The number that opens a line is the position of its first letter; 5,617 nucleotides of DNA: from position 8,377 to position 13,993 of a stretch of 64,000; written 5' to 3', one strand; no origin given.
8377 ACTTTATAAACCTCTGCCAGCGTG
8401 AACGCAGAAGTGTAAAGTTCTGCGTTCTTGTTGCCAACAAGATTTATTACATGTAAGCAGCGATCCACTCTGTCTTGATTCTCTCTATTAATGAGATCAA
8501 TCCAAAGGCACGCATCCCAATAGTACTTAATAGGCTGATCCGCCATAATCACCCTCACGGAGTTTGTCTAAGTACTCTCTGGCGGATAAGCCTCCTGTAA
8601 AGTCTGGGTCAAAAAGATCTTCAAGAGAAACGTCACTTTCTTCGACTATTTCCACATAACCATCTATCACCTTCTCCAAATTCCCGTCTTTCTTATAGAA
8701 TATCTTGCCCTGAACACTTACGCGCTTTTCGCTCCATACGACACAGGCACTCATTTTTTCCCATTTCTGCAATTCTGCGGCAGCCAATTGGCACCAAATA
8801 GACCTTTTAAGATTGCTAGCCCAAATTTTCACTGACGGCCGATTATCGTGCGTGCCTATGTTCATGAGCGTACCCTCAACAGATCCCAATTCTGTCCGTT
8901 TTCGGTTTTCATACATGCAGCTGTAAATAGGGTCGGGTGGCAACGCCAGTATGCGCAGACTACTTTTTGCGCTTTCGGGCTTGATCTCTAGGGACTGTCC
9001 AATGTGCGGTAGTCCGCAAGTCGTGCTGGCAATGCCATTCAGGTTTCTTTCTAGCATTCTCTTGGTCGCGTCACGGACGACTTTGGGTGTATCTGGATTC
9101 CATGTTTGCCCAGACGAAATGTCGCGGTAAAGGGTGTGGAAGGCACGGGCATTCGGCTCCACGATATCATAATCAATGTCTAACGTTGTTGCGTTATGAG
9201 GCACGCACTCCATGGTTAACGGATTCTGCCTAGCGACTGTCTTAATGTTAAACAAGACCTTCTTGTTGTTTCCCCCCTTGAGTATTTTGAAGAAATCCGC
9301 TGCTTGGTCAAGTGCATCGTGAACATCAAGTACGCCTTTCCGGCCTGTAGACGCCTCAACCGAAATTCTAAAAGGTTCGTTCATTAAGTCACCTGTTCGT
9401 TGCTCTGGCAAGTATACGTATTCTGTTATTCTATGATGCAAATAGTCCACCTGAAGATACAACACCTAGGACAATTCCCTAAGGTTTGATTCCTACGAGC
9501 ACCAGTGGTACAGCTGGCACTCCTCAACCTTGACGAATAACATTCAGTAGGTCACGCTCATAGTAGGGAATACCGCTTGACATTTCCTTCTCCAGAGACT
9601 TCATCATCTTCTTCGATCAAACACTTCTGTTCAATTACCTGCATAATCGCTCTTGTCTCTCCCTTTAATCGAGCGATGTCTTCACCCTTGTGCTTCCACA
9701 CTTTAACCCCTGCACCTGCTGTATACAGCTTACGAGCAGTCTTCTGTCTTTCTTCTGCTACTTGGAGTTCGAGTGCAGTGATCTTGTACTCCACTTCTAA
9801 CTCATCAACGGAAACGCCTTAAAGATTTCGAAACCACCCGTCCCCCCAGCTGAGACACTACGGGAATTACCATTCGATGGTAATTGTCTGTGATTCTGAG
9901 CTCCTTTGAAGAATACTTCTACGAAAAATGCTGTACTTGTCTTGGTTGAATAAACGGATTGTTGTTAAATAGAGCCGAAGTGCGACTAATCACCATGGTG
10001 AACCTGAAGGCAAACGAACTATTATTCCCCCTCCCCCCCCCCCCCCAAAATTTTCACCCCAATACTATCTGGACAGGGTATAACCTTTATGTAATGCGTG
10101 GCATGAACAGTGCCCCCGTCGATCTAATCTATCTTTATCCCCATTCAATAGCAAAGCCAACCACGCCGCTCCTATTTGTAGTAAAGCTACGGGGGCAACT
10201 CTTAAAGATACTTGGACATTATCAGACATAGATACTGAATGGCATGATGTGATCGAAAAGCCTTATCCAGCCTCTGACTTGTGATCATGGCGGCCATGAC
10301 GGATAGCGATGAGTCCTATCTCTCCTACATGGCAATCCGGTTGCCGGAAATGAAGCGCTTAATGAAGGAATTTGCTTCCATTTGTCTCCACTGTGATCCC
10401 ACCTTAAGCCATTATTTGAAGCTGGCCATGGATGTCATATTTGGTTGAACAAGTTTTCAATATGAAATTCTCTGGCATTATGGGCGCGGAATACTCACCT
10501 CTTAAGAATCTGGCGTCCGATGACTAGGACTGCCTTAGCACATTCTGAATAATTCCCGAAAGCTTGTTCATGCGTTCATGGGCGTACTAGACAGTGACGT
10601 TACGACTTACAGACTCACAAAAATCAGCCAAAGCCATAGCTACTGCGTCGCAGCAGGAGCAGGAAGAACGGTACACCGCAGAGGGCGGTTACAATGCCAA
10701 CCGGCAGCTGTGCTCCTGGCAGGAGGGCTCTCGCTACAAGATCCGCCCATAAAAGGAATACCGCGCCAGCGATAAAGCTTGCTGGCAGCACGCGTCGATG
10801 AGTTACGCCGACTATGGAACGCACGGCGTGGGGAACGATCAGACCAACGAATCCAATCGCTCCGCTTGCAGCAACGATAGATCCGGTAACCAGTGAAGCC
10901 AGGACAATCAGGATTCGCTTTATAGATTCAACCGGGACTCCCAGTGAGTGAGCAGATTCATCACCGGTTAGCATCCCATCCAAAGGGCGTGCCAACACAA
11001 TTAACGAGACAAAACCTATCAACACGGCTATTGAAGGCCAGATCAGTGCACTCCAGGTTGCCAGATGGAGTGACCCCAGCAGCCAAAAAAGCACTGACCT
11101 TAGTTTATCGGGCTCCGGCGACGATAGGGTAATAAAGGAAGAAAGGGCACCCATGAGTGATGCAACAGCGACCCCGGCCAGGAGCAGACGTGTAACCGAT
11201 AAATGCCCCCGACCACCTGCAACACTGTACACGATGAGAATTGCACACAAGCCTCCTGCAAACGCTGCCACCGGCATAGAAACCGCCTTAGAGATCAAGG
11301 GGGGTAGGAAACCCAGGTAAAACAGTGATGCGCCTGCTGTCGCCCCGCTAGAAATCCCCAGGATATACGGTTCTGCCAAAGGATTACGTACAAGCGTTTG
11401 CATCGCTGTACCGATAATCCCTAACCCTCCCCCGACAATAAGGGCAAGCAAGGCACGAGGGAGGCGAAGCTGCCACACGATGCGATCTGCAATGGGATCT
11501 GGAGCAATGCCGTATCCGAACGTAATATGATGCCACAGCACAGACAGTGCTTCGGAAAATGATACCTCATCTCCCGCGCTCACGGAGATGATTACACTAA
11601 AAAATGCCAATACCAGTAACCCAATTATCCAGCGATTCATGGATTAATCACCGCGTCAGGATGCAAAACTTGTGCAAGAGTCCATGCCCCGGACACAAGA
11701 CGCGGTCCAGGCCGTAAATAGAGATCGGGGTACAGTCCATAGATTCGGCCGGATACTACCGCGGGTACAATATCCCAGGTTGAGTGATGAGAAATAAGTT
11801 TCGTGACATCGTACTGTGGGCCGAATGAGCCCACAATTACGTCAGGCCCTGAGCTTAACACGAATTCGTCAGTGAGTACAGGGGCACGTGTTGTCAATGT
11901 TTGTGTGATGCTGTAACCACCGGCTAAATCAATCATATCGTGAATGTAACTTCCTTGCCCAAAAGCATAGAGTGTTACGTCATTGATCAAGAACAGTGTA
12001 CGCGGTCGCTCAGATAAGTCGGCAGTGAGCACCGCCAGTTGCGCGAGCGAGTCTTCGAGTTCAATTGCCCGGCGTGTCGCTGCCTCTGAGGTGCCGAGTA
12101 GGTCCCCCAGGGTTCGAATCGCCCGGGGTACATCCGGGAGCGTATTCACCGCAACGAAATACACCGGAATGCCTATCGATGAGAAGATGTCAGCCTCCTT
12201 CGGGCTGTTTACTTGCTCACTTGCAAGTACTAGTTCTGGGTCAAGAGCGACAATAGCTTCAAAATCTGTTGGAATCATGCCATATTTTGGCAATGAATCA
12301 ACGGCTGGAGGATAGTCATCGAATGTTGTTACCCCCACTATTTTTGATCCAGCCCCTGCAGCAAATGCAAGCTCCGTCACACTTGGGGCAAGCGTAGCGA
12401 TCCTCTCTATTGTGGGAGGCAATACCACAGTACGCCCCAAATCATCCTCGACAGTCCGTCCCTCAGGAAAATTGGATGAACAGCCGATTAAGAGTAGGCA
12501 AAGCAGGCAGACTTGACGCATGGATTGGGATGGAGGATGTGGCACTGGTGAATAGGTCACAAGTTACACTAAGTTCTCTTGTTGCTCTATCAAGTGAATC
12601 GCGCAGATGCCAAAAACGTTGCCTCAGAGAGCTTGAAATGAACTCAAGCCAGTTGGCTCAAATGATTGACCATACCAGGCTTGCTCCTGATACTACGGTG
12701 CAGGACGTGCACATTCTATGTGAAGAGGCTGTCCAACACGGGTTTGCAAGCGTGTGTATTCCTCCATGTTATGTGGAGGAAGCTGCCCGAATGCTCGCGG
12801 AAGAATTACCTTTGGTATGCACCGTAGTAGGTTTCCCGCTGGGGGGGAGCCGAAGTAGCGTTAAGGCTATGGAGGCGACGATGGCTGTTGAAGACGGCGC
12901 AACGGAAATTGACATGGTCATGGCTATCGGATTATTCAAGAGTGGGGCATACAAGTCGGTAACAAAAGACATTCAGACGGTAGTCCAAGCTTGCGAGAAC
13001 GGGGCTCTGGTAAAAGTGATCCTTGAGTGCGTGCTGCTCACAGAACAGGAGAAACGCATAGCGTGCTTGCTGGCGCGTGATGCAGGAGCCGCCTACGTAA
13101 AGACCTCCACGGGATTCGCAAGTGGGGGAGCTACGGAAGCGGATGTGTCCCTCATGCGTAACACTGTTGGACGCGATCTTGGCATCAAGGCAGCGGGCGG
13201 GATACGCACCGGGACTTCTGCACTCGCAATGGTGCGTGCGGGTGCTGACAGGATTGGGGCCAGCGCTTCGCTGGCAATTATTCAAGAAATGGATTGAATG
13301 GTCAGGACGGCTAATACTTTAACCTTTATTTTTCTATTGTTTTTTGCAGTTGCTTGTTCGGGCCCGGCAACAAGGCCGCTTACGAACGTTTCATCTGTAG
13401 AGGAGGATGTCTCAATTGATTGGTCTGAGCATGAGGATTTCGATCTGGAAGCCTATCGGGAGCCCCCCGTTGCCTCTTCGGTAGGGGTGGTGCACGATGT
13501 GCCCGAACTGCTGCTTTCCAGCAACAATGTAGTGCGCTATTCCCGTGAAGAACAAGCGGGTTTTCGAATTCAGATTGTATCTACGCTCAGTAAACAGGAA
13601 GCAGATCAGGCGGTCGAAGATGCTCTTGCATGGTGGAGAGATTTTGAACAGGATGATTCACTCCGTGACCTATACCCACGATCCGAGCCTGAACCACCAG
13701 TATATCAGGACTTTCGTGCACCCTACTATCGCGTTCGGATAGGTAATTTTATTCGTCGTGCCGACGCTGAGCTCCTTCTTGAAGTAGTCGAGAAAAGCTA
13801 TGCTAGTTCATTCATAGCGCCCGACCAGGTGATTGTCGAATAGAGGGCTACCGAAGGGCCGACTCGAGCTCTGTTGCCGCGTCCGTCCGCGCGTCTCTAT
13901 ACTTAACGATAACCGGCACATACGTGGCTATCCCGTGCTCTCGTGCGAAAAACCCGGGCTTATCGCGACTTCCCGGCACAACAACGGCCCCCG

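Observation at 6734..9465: Two diverged, convergent copies of an uncharacterised module: a protein of about 280 aa translationally coupled to a PIN-domain nuclease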

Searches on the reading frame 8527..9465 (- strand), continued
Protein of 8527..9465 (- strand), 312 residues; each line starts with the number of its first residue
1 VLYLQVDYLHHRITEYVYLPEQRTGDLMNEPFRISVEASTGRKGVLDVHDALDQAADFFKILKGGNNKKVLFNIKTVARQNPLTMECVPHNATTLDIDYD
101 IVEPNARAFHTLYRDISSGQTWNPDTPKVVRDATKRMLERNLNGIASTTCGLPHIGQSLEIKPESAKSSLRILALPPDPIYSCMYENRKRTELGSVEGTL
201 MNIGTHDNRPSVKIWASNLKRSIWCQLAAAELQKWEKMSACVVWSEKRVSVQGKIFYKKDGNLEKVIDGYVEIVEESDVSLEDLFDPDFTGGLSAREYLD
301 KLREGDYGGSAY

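Call 85: find_encoding_contigs(protein=P0256, flank=3500, max_places=2)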
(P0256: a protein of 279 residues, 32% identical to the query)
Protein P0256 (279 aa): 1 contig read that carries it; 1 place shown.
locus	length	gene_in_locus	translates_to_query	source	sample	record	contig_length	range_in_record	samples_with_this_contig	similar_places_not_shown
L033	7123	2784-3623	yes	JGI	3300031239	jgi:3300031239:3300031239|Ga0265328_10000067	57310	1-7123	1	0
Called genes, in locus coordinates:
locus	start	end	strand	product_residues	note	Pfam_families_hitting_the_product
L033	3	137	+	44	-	?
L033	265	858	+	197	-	PF08238:Sel1 (faint)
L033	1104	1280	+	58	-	-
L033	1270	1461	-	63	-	-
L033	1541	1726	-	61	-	-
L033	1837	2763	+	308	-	PF12760:Zn_ribbon_IS1595, PF12762:DDE_Tnp_IS1595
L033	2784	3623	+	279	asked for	-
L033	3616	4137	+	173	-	PF01850:PIN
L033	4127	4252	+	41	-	-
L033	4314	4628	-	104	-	-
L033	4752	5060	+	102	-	PF11154:DUF2934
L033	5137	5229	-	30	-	-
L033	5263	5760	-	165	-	PF01864:CarS-like, PF01148:CTP_transf_1 (weak)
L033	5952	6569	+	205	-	PF01066:CDP-OH_P_transf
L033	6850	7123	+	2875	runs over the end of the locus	PF10091:Glycoamylase, PF06165:GH94_b-supersand, PF17167:Glyco_hydro_94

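Call 86: find_encoding_contigs(protein=P0263, flank=3500, max_places=2)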
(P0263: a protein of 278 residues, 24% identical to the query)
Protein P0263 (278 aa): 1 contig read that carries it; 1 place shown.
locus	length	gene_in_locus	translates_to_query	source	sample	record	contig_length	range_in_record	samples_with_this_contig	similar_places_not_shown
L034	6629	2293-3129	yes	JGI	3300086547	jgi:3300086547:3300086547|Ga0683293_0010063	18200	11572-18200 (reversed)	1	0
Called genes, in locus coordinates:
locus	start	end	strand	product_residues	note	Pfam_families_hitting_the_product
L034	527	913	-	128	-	-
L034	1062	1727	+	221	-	-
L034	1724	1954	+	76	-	-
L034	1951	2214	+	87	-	-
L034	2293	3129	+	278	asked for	-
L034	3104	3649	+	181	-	PF01850:PIN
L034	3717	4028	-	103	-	-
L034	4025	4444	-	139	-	-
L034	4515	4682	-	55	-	PF12651:RHH_3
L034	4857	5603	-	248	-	PF00589:Phage_integrase (weak)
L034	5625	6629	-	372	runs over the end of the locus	PF02321:OEP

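Call 87: find_encoding_contigs(protein=P0265, flank=3500, max_places=2)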
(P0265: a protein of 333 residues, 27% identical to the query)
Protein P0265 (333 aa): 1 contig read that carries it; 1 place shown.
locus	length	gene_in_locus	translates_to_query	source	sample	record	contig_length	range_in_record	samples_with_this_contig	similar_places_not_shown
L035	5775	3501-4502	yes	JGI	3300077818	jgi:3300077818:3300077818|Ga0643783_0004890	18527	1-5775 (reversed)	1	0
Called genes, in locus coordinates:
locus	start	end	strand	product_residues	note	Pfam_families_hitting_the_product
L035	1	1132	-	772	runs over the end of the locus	PF00690:Cation_ATPase_N (weak), PF00122:E1-E2_ATPase, PF00702:Hydrolase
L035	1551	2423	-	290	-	-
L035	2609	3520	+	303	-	PF12760:Zn_ribbon_IS1595, PF12762:DDE_Tnp_IS1595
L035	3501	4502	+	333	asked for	-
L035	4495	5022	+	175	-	PF01850:PIN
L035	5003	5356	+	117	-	-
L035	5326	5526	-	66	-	-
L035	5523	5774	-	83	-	?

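Call 88: find_encoding_contigs(protein=P0264, flank=3500, max_places=4)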
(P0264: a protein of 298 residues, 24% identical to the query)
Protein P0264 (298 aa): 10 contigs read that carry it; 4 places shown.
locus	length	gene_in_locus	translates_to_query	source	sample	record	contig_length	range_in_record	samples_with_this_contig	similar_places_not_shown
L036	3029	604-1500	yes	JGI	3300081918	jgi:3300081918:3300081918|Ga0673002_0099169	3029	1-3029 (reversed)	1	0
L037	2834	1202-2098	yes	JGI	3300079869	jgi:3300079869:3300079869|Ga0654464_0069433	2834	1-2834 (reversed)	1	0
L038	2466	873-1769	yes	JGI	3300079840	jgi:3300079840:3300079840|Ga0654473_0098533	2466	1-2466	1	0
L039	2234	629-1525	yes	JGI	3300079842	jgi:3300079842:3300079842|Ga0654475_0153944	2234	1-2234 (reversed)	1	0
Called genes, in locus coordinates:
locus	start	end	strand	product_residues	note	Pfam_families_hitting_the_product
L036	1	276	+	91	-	?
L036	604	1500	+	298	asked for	-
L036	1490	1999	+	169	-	PF01850:PIN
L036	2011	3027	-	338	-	?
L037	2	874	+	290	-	?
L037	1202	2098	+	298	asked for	-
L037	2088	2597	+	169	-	PF01850:PIN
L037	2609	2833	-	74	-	?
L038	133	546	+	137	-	-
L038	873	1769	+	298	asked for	-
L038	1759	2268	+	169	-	PF01850:PIN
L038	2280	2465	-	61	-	?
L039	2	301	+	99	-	?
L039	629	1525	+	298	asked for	-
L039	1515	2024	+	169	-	PF01850:PIN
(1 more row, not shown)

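Call 89: find_encoding_contigs(protein=P0253, flank=3500, max_places=2)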
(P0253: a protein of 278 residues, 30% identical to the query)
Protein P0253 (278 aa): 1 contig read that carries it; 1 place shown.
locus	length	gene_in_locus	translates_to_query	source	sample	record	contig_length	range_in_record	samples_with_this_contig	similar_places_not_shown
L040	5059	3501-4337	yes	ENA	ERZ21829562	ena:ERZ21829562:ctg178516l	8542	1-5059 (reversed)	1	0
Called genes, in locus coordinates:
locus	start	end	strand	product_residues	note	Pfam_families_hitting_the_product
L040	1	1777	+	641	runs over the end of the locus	PF00270:DEAD (weak), PF00271:Helicase_C (faint)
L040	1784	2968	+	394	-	PF10544:T5orf172, PF13455:MUG113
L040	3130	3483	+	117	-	PF12762:DDE_Tnp_IS1595 (weak)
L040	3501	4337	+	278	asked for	-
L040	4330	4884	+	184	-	PF01850:PIN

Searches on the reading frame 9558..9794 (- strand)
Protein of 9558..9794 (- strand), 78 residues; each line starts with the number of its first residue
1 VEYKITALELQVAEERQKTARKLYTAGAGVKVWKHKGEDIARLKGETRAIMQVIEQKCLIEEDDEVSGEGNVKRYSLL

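Call 18: search_protein_families(library=pfam, proteins=[window:9558-9794:-], max_evalue=0.001)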
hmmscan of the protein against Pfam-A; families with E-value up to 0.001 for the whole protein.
window:9558-9794:- (78 aa): 0 families

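Call 63: search_protein_families(library=pfam, proteins=[window:9558-9794:-], max_evalue=0.1)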
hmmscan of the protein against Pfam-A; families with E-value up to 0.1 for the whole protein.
window:9558-9794:- (78 aa): 0 families
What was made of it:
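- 9427..9800 (.): Unassigned filler between cassette 2 and the PIN1 remnant; holds a 78-aa ORF (9558-9794, - strand) with no detectable relatives. No transposase and no second inverted repeat. No Pfam hit (call 63).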

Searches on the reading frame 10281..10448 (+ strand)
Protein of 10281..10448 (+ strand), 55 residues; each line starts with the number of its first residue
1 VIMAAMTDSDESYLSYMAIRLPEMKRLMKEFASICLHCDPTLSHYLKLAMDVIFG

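Call 63: search_protein_families(library=pfam, proteins=[window:10281-10448:+], max_evalue=0.1)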
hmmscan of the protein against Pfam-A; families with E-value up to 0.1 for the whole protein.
window:10281-10448:+ (55 aa): 2 families
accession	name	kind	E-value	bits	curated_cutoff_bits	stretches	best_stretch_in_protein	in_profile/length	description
PF01555.25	N6_N4_Mtase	-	0.0027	18.1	26.7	1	7-55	22-70/221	DNA methylase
PF06750.18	A24_N_bact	-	0.0099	16.4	23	1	12-45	8-40/84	Bacterial Peptidase A24 N-terminal domain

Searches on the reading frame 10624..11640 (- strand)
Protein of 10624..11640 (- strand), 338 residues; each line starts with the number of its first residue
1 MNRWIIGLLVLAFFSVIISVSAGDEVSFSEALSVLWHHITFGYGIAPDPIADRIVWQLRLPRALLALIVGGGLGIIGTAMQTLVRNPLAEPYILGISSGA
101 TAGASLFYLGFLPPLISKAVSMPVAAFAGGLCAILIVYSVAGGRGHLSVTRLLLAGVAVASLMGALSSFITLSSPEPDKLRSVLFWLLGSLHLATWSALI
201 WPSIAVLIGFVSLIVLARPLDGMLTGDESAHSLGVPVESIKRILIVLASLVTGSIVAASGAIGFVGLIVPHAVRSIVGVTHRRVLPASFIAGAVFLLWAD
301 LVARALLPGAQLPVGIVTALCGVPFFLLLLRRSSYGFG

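Call 18: search_protein_families(library=pfam, proteins=[window:10624-11640:-], max_evalue=0.001)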
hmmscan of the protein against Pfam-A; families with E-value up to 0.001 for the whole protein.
window:10624-11640:- (338 aa): 1 family
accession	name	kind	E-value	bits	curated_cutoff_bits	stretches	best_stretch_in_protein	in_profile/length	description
PF01032.23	FecCD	-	2.2e-91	306.6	26.5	1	13-332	3-311/311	FecCD transport family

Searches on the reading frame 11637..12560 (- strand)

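Call 18: search_protein_families(library=pfam, proteins=[window:11637-12560:-], max_evalue=0.001)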
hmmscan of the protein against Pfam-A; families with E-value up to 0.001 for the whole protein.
window:11637-12560:- (307 aa): 1 family
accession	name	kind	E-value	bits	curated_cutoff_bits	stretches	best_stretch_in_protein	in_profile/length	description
PF01497.23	Peripla_BP_2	-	9.7e-23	81.2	27.5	1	54-278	1-233/235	Periplasmic binding protein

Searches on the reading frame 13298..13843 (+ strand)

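Call 18: search_protein_families(library=pfam, proteins=[window:13298-13843:+], max_evalue=0.001)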
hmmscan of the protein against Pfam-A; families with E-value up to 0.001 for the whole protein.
window:13298-13843:+ (181 aa): 1 family
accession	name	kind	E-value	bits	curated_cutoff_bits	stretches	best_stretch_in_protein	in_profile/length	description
PF05036.18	SPOR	-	0.0001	23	21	0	126-173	29-74/76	SPOR domain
